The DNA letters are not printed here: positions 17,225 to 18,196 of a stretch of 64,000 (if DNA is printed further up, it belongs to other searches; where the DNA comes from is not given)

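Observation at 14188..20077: vgrG1 is the last gene of a three-gene unit (DUF218 membrane protein, LysM/PG-binding protein, VgrG) with 4-bp translational coupling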

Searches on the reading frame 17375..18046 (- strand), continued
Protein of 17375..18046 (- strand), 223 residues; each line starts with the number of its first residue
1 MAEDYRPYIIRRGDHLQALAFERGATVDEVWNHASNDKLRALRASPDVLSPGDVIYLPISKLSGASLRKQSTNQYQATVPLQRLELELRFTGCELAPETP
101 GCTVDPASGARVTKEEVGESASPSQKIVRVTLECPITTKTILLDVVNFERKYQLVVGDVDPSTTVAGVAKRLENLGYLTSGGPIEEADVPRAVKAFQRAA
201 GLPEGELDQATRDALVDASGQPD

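Call 33: search_protein_families(library=pfam, proteins=[L013:2571-4871:+, L014:10596-11636:+, L015:10707-12455:+, L015:12452-13357:+, L016:4652-6550:+, L016:3426-3836:+, L016:6560-7387:+, L017:10789-13443:+, L017:9332-9862:+, L001:4364-6778:+], max_evalue=0.01)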
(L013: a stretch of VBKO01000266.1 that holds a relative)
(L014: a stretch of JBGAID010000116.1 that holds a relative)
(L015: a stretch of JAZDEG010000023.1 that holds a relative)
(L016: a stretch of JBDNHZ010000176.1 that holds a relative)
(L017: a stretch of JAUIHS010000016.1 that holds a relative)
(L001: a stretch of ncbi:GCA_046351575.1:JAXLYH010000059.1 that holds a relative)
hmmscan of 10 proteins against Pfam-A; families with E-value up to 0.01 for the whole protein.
L013:2571-4871:+ (766 aa): 5 families
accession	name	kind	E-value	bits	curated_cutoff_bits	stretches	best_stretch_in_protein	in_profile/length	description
PF00069.31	Pkinase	-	3.6e-39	135.2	31.7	1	20-236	4-209/263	Protein kinase domain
PF07714.23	PK_Tyr_Ser-Thr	-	1.2e-30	107.1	23.1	1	20-247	4-221/258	Protein tyrosine and serine/threonine kinase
PF01636.29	APH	-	2.1e-05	24.9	23.2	0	151-177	170-197/239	Phosphotransferase enzyme family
PF19974.5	TCAD9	-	0.00083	19.1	40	1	144-175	292-322/429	Ternary complex associated domain 9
PF03109.22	ABC1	-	0.0015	18.2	22.9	0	94-180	144-217/244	ABC1 atypical kinase-like domain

L014:10596-11636:+ (346 aa): 0 families

L015:10707-12455:+ (582 aa): 3 families
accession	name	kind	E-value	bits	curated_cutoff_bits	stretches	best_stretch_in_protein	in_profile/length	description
PF13583.11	Reprolysin_4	-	0.0035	17.5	22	1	478-517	123-157/203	Metallo-peptidase family M12B Reprolysin-like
PF12044.14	Metallopep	-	0.0068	15.5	27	1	493-513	315-335/427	Putative peptidase family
PF05572.19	Peptidase_M43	-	0.0091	16.4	23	0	491-532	67-106/152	Pregnancy-associated plasma protein-A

L015:12452-13357:+ (301 aa): 0 families

L016:4652-6550:+ (632 aa): 0 families

L016:3426-3836:+ (136 aa): 0 families

L016:6560-7387:+ (275 aa): 0 families

L017:10789-13443:+ (884 aa): 4 families
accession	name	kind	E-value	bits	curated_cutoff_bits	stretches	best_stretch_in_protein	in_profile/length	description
PF01551.29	Peptidase_M23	-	4.5e-09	36.8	28.7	1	534-636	2-90/96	Peptidase family M23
PF08239.17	SH3_3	-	2e-05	25.1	27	1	774-826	2-49/54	Bacterial SH3 domain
PF06347.19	SH3_4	-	0.0021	18.2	24.1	0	774-832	4-56/56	Bacterial SH3 domain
PF13457.12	GW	-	0.0047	18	21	0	779-826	23-71/76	GW (Gly-Tryp) dipeptide domain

L017:9332-9862:+ (176 aa): 1 family
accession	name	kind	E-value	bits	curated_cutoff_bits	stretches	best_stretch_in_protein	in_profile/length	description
PF01257.25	2Fe-2S_thioredx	-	1.1e-46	158.7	24.8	1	33-173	4-144/145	Thioredoxin-like [2Fe-2S] ferredoxin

L001:4364-6778:+ (804 aa): 0 families

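Call 35: find_encoding_contigs(protein=P0001, flank=6000, max_places=3)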
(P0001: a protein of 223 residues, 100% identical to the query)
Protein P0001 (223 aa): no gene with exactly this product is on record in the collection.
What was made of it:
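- Tried and rejected: The exact-sequence look-up of the window's own 223-aa protein found no contig on record (call 35).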

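Call 40: search_solved_structures(query=A4, max_evalue=1, show_alignments=2)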
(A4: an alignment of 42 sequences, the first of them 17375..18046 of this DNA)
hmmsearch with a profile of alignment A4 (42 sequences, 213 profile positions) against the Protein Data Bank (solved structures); distinct sequences matched with E-value up to 1: 24.
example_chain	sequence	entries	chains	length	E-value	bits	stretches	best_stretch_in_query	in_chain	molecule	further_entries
4lpq_A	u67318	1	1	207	0.00092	22.2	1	155-209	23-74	ErfK/YbiS/YcfS/YnhG family protein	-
4uz2_A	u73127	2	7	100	0.0021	21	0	5-59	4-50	CELL WALL-BINDING ENDOPEPTIDASE-RELATED PROTEIN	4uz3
4c2g_A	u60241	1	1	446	0.008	19.1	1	177-210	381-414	CARBOXY-TERMINAL PROCESSING PROTEASE CTPB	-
4c2c_A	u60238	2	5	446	0.0083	19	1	177-210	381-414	CARBOXY-TERMINAL PROCESSING PROTEASE CTPB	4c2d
4c2f_A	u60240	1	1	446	0.0083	19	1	177-210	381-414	CARBOXY-TERMINAL PROCESSING PROTEASE CTPB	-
9qt5_U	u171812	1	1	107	0.0095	18.8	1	104-144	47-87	Large ribosomal subunit protein uL24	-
4c2e_A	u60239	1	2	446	0.017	18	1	177-210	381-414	CARBOXY-TERMINAL PROCESSING PROTEASE CTPB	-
4c2h_A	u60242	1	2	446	0.018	18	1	177-210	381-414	CARBOXY-TERMINAL PROCESSING PROTEASE CTPB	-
8da2_A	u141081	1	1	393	0.024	17.5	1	177-210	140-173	L,D-transpeptidase family protein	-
1e0g_A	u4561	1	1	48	0.042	16.7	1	5-32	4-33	Membrane-bound lytic murein transglycosylase D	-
4xcm_A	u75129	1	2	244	0.051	16.5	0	5-59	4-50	Cell wall-binding endopeptidase-related protein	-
2mkx_A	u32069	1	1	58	0.21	14.5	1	5-28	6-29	Autolysin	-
5th6_A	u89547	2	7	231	0.25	14.2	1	162-209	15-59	Matrix metalloproteinase-9,Matrix metalloproteinase-9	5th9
8k5v_A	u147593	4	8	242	0.25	14.2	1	161-209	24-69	Matrix metalloproteinase-9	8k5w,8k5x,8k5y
5ue3_A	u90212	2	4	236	0.26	14.2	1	162-209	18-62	Matrix metalloproteinase-9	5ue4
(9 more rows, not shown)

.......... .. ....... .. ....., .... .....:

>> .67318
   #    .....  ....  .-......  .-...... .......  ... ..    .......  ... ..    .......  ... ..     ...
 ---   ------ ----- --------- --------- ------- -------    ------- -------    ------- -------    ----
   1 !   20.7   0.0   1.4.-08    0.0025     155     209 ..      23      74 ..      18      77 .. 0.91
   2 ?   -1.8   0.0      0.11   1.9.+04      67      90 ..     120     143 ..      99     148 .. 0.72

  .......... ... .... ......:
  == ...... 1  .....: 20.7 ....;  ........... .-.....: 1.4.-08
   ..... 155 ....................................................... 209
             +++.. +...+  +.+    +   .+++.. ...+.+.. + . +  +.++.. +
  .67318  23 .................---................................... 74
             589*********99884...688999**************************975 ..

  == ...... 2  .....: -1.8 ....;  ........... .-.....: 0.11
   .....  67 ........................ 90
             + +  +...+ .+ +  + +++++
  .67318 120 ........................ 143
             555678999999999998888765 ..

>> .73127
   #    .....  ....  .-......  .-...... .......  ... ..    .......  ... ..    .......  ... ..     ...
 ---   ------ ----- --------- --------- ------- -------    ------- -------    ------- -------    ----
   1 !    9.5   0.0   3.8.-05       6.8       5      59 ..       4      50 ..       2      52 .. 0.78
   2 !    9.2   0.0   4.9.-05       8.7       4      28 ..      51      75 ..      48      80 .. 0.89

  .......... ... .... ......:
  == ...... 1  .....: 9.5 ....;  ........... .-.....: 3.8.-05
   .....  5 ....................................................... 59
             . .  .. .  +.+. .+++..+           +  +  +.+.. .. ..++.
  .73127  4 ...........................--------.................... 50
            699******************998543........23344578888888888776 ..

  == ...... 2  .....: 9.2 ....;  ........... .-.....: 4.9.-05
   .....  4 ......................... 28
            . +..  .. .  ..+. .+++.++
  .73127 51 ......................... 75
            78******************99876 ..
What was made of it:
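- Checked: It is supported by a family-profile match to LysM structures (4uz2, E 0.002, call 40).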

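Call 46: search_protein_families(library=pfam, proteins=[L008:6851-9451:+, L009:3-2258:+, L009:2583-3335:+, L010:7404-9080:+, L010:13023-14366:+, L011:4161-5840:+, L011:7452-7955:+, L013:1-1227:+, L015:8992-9669:-, L005:18337-20622:-], max_evalue=0.01)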
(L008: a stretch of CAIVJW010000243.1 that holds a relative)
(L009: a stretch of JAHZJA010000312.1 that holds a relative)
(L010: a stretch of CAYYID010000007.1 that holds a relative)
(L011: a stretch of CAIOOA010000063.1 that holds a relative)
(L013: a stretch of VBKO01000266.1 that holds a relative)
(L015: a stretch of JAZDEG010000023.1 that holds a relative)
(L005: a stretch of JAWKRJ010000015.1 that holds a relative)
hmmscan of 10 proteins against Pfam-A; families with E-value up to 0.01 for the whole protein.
L008:6851-9451:+ (866 aa): 3 families
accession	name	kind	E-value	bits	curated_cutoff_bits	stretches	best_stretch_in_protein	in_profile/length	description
PF02927.20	CelD_N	-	2.7e-17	63.7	24.6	1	221-315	2-85/86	Cellulase N-terminal ig-like domain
PF00759.25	Glyco_hydro_9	-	3e-12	47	27.7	1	339-512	13-128/444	Glycosyl hydrolase family 9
PF13385.13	Laminin_G_3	-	0.00015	22.4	27.6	1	727-862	4-140/151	Concanavalin A-like lectin/glucanases superfamily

L009:3-2258:+ (751 aa): 20 families
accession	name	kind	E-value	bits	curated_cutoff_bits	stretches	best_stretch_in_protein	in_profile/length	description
PF13424.12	TPR_12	-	1.1e-61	205.4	30.1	5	525-600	2-77/77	Tetratricopeptide repeat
PF13374.12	TPR_10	-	9.2e-53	175.3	27.5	7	443-481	3-41/42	Tetratricopeptide repeat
PF00515.34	TPR_1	-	7.1e-27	92.5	27.8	1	444-471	3-30/34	Tetratricopeptide repeat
PF24885.1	TPR_NPHP3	-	3e-26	92.7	100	3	522-641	95-214/239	Nephrocystin-3 TPR domain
PF07719.23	TPR_2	-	1.1e-24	84.9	27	1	444-471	3-30/34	Tetratricopeptide repeat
PF17874.7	TPR_MalT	-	9.2e-13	48.6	45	2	359-590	2-224/336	MalT-like TPR region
PF13181.12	TPR_8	-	4.4e-11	42.5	25.7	0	318-351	1-34/34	Tetratricopeptide repeat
PF13428.12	TPR_14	-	9.2e-08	32.5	23.5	0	697-735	4-42/44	Tetratricopeptide repeat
PF07721.20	TPR_4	-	1.5e-06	28.7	27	0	697-718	4-25/26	Tetratricopeptide repeat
PF13432.12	TPR_16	-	4.6e-06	27.4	32.7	1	530-596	1-59/65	Tetratricopeptide repeat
PF13431.12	TPR_17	-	1.1e-05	25.7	24.4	0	648-672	9-33/34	Tetratricopeptide repeat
PF13174.12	TPR_6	-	8.2e-05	23.4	26.3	0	321-346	3-28/33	Tetratricopeptide repeat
PF07714.23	PK_Tyr_Ser-Thr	-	0.00021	21.1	23.1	1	3-90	170-255/258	Protein tyrosine and serine/threonine kinase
PF13414.12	TPR_11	-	0.00023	21.2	26.8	0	449-471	1-23/42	TPR repeat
PF08631.16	SPO22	-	0.00024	21.1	27.5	0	477-560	28-112/274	Meiosis protein SPO22/ZIP4 like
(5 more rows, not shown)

L009:2583-3335:+ (250 aa): 0 families

L010:7404-9080:+ (558 aa): 3 families
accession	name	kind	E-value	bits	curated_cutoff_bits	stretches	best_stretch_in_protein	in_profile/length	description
PF02518.31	HATPase_c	-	7.4e-30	104.1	26.4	1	446-556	2-110/111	Histidine kinase-, DNA gyrase B-, and HSP90-like ATPase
PF00512.31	HisKA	-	8.5e-17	61.4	26.9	1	336-401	3-66/66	His Kinase A (phospho-acceptor) domain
PF13581.12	HATPase_c_2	-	3.7e-06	27.4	27.4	1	447-533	29-112/127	Histidine kinase-like ATPase domain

L010:13023-14366:+ (447 aa): 1 family
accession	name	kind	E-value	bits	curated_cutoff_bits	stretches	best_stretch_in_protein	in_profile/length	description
PF01554.23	MatE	-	1.2e-54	184.7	24.9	2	247-406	1-159/161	MatE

L011:4161-5840:+ (559 aa): 4 families
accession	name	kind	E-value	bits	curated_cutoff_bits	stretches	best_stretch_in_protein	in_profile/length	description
PF00072.30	Response_reg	-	5.6e-56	187.9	30.2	2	434-542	2-108/111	Response regulator receiver domain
PF02518.31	HATPase_c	-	8.3e-24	84.6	26.4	1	289-405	1-110/111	Histidine kinase-, DNA gyrase B-, and HSP90-like ATPase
PF00512.31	HisKA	-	4.9e-15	55.8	26.9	1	177-242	1-66/66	His Kinase A (phospho-acceptor) domain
PF23198.2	PDE8A_N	-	0.00011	22.5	29.6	1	438-528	19-112/147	PDE8A-like, N-terminal domain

L011:7452-7955:+ (167 aa): 0 families

L013:1-1227:+ (408 aa): 0 families

L015:8992-9669:- (225 aa): 1 family
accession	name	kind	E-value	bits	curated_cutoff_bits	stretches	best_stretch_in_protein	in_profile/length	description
PF01471.23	PG_binding_1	-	2.9e-12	47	23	1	170-219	8-57/57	Putative peptidoglycan binding domain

L005:18337-20622:- (761 aa): 2 families
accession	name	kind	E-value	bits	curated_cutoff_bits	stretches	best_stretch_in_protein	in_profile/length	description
PF00211.25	Guanylate_cyc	-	3.5e-15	56.5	21.9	1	509-681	9-179/183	Adenylate and Guanylate cyclase catalytic domain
PF00672.30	HAMP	-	1e-07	32.6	25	1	414-458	7-51/53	HAMP domain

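Call 51: predict_structure(alignment_id=A4)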
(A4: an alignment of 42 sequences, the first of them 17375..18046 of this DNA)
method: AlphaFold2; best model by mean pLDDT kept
length: 223 residues; sequences in the alignment: 42
mean_pLDDT: 89.4   pTM: 0.61
mean pLDDT of the five models: 89.4, 88.9, 88.8, 88.1, 87.6
residues with pLDDT >= 90: 143; 70-90: 66; 50-70: 14; < 50: 0
segments of 3 or more residues with pLDDT < 50: none
pLDDT, mean of each block of 10 residues (from residue 1): 87 91 93 97 92 94 76 86 92 76 95 92 90 93 92 80 82 91 88 97 96 92 66
secondary structure, 60 per line:
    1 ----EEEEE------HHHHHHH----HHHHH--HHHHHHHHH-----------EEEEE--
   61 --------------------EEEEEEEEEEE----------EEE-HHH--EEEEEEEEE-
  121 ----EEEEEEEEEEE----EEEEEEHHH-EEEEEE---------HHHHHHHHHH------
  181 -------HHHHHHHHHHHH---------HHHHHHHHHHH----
elements in order: E5-9 H16-22 H27-31 H34-42 E54-58 E81-91 E102-104 E111-119 E125-135 E140-145 E150-155 H165-174 H188-199 H209-219
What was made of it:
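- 17375..18046 (-): 223-aa LysM-like + Ig-like beta-sandwich + PG_binding_1 protein. Spike-bound adaptor or detached VgrG C-terminal extension. AlphaFold pLDDT 89.4 (call 51).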

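Call 56: fold_search(model_id=the predicted structure, library=pdb)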
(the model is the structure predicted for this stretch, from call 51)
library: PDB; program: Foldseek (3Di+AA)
matches with E <= 10: 1820; with E <= 0.001: 0
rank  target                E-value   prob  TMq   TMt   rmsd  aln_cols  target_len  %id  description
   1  5uix_H                1.4e-02  0.80  0.22  0.22  22.5       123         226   14  Crystal Structure of the DH576 CD4bs Fab (unliganded) from the RV305 HIV Vaccine Trial (released 2017-03-08)
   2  8guz_C                1.6e-02  0.80  0.22  0.22  22.2       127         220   12  Crystal structure of anti-FIXa IgG fab with FAST-Ig mutations (released 2023-06-28)
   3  5ggt_H                2.6e-02  0.44  0.19  0.20  19.1       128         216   14  PD-L1 in complex with BMS-936559 Fab (released 2016-11-09)
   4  5usl_H                2.9e-02  0.54  0.19  0.19  18.5       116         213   14  Structure of vaccinia virus D8 protein bound to human Fab vv304 (released 2017-09-20)
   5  1u8h_B                3.1e-02  0.51  0.19  0.19  19.1       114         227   13  Crystal structure of the HIV-1 Cross Neutralizing Monoclonal Antibody 2F5 in complex with gp41 Peptide ALDKWAS (released 2004-10-05)
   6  3bn9_F                3.1e-02  0.35  0.18  0.18  19.4       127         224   13  Crystal Structure of MT-SP1 in complex with Fab Inhibitor E2 (released 2008-09-09)
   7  4iml_L                3.9e-02  0.47  0.19  0.20  18.9       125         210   13  CrossFab binding to human Angiopoietin 2 (released 2013-04-17)
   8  5bv7_C                3.9e-02  0.47  0.19  0.19  20.1       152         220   13  Crystal structure of human LCAT (L4F, N5D) in complex with Fab of an agonistic antibody (released 2015-12-16)
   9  8tdx_A                3.9e-02  0.44  0.20  0.20  18.9       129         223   12  TRNM-b.01 in complex with HIV Env fusion peptide (released 2024-07-10)
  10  8eqa_B                3.9e-02  0.38  0.19  0.20  18.7       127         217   13  Crystal structure of human anti-N1 neuraminidase 2H08 Fab (released 2023-08-09)
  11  5iie_H                3.9e-02  0.38  0.19  0.20  19.1       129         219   15  STRUCTURE OF THE UNLIGANDED ANTI-HIV ANTIBODY DH501 THAT BINDS GP120 V3 GLYCAN AND THE BASE OF V3 (released 2017-03-01)
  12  5ilt_H                3.9e-02  0.28  0.19  0.16  24.4       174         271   14  Crystal structure of bovine Fab A01 (released 2016-08-24)
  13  5w08_I                4.2e-02  0.60  0.22  0.21  22.8       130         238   15  A/Texas/50/2012(H3N2) Influenza hemagglutinin in complex with K03.12 Fab (released 2018-02-14)
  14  7bsc_H                4.2e-02  0.44  0.19  0.20  19.0       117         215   14  Complex structure of 1G5.3 Fab bound to DENV2 NS1c (released 2020-12-23)
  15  7pr0_C                4.2e-02  0.33  0.19  0.19  20.2       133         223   13  Crystal structure of the receptor binding domain of SARS-CoV-2 Spike glycoprotein in complex with FD-5D Fab (released 2022-02-02)
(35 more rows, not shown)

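Call 60: search_protein_families(library=ncbifam, proteins=[window:17375-18046:-], max_evalue=0.01)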
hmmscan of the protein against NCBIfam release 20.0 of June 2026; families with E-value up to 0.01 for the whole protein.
window:17375-18046:- (223 aa): 0 families

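Call 84: find_encoding_contigs(protein=P0013, flank=8000, max_places=3)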
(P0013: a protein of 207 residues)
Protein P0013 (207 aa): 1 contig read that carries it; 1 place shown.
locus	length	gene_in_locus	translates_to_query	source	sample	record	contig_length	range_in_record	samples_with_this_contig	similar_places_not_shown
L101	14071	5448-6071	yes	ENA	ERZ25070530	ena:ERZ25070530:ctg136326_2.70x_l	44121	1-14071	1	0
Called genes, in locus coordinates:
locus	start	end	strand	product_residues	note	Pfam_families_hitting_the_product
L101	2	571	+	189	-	?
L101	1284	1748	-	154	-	PF13410:GST_C_2, PF00043:GST_C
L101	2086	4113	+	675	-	-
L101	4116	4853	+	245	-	-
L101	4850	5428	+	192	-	-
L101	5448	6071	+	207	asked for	PF01471:PG_binding_1 (weak)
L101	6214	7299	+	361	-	-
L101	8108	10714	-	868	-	PF05954:Phage_GPD, PF04717:Phage_base_V, PF22178:Gp5_trimer_C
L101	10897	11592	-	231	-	PF00925:GTP_cyclohydro2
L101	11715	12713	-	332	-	PF06144:DNA_pol3_delta, PF21694:DNA_pol3_delta_C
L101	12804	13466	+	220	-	PF09844:DUF2071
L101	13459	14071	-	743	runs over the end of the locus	PF07090:GATase1_like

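Call 85: find_encoding_contigs(protein=P0014, flank=8000, max_places=2)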
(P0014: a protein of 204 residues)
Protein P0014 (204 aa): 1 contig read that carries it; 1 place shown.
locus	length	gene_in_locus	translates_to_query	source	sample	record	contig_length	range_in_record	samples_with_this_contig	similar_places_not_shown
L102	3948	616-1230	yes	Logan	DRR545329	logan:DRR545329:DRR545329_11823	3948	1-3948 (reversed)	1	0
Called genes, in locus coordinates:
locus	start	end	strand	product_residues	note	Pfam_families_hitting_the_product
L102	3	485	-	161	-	?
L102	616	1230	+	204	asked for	PF01471:PG_binding_1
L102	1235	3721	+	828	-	-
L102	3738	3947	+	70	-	?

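Call 86: find_encoding_contigs(protein=P0017, flank=8000, max_places=2)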
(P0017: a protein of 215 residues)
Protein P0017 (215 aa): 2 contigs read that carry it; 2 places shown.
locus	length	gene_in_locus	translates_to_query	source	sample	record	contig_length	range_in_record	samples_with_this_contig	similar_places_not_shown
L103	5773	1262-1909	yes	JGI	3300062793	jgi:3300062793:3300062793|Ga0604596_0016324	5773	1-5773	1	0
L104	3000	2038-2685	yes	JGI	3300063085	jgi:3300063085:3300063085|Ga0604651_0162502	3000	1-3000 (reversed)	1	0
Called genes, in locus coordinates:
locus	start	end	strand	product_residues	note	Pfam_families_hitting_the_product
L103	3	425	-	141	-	?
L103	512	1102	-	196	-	PF13432:TPR_16 (faint)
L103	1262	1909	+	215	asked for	PF01471:PG_binding_1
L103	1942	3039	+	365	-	-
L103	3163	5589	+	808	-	-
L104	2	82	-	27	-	?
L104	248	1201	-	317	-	PF00691:OmpA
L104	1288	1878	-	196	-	PF13432:TPR_16 (faint)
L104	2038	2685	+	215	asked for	PF01471:PG_binding_1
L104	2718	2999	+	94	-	?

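Call 87: find_encoding_contigs(protein=P0021, flank=8000, max_places=2)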
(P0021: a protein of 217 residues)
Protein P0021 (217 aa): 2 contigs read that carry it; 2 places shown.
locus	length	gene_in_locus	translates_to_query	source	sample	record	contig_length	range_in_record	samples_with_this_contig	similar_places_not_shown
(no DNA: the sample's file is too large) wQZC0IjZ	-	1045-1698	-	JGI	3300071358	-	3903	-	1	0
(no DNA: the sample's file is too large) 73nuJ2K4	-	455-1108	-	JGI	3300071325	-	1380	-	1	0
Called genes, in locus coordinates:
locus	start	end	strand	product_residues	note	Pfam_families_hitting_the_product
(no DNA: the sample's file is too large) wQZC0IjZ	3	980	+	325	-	?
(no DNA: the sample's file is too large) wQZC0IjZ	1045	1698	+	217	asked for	PF01471:PG_binding_1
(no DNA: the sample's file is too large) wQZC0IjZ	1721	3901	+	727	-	?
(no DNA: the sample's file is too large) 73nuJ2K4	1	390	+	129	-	?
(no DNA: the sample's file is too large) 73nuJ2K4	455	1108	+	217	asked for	PF01471:PG_binding_1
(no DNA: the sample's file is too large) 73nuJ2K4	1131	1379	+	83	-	?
